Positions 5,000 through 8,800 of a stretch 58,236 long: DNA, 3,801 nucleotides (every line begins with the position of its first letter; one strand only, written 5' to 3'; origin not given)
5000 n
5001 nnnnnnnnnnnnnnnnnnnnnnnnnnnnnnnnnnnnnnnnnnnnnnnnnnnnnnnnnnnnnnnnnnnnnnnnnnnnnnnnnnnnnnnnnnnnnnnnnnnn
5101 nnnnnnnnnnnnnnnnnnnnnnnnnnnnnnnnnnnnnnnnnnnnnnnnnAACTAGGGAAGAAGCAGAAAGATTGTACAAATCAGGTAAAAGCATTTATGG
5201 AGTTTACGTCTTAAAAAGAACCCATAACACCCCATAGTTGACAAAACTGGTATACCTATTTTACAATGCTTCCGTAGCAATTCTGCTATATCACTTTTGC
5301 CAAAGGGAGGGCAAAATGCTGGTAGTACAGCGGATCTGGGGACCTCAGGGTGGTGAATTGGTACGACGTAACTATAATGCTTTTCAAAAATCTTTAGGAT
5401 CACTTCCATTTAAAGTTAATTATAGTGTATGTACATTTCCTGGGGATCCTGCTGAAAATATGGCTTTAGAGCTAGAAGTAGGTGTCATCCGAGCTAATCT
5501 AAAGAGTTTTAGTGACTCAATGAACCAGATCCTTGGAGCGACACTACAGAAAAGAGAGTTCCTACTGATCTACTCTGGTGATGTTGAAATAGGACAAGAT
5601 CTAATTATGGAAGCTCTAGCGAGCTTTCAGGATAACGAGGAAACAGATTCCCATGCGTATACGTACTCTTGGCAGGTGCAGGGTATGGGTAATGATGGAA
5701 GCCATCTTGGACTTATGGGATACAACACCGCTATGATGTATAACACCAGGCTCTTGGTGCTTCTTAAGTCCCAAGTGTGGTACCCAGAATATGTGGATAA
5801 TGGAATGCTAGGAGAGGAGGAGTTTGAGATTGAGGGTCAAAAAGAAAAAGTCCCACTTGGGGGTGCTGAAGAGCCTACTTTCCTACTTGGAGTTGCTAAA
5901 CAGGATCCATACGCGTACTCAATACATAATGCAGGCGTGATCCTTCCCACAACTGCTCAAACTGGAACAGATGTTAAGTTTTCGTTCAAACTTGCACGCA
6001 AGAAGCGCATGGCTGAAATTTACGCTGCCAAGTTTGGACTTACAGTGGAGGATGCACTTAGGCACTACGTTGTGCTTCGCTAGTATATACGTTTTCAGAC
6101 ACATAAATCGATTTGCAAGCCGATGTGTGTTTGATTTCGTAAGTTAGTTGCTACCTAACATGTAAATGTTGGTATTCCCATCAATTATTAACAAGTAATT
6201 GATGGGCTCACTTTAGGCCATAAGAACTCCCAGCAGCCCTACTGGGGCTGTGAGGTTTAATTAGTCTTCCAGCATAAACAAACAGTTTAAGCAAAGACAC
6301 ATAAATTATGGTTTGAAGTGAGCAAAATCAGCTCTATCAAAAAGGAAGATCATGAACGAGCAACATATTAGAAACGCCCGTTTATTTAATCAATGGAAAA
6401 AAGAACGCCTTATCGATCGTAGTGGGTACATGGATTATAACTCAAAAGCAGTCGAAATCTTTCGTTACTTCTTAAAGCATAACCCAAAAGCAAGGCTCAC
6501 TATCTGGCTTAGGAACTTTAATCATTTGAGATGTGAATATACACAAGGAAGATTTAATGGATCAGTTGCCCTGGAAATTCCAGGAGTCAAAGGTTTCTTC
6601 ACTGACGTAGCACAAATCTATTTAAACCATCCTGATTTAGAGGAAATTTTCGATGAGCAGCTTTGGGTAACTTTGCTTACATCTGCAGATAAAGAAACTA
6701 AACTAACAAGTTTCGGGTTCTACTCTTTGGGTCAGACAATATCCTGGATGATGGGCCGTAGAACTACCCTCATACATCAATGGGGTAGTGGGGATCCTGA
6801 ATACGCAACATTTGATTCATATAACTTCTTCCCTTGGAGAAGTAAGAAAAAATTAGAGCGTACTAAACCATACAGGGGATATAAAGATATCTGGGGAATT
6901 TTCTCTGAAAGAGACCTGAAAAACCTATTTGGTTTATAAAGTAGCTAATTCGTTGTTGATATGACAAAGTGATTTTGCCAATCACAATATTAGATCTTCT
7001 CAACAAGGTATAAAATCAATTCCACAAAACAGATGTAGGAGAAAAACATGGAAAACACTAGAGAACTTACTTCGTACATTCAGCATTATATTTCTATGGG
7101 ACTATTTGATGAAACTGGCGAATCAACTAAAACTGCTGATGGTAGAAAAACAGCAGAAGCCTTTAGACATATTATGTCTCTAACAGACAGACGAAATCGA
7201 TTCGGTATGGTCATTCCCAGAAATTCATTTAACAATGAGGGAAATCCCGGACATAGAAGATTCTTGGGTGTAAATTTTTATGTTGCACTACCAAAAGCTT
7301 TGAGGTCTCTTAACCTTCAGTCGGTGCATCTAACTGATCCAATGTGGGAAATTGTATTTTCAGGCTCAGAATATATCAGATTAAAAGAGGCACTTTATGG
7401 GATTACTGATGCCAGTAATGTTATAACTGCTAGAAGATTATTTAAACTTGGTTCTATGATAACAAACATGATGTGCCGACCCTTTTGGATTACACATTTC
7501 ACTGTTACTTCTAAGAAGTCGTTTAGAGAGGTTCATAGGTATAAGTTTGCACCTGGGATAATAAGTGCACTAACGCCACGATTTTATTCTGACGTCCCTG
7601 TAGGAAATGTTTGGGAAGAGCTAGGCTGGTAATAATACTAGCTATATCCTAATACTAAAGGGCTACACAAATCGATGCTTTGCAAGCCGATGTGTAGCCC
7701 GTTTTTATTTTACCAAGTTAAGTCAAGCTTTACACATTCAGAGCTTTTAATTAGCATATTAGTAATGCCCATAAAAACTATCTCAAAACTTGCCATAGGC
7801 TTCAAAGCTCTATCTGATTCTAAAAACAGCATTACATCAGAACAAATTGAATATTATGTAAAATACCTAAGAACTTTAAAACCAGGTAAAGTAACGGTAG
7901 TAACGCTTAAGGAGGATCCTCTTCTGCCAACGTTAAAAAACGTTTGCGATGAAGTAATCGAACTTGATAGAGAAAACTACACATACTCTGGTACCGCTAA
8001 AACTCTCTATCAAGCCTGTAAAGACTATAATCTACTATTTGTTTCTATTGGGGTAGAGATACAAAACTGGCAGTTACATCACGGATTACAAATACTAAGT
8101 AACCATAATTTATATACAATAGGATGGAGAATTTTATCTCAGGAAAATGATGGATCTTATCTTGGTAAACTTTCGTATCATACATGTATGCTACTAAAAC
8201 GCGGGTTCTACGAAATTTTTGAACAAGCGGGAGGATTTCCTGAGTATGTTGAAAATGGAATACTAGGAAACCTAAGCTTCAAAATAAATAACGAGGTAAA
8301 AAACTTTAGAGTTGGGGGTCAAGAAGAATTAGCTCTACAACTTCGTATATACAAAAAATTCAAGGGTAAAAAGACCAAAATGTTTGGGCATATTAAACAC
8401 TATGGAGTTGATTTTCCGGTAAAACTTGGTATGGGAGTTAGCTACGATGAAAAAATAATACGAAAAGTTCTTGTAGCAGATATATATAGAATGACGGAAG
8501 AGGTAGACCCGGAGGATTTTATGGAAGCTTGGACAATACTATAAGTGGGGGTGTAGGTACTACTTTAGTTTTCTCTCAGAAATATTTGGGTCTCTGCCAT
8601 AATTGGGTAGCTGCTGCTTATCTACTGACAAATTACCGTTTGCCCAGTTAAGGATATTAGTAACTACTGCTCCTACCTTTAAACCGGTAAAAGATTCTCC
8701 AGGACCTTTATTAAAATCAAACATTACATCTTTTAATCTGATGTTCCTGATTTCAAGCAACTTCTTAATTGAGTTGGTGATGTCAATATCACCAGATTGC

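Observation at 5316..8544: X-Y-Y'-X' quartet of unrecognised paralogous genes at the end of a sugar-modification locus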

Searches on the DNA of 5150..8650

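Call 89: search_rna_families(source=window, start=5150, end=8650, threshold=evalue, max_evalue=1)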
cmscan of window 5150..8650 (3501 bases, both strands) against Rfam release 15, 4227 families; matches with E-value up to 1: 0.
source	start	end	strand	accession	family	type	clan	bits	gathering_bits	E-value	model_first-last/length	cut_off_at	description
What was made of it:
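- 6136..6351 (+): Highly structured, non-coding X-Y spacer (candidate RNA element or leader of Y). There is no Rfam match at E<=1 (call 89).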
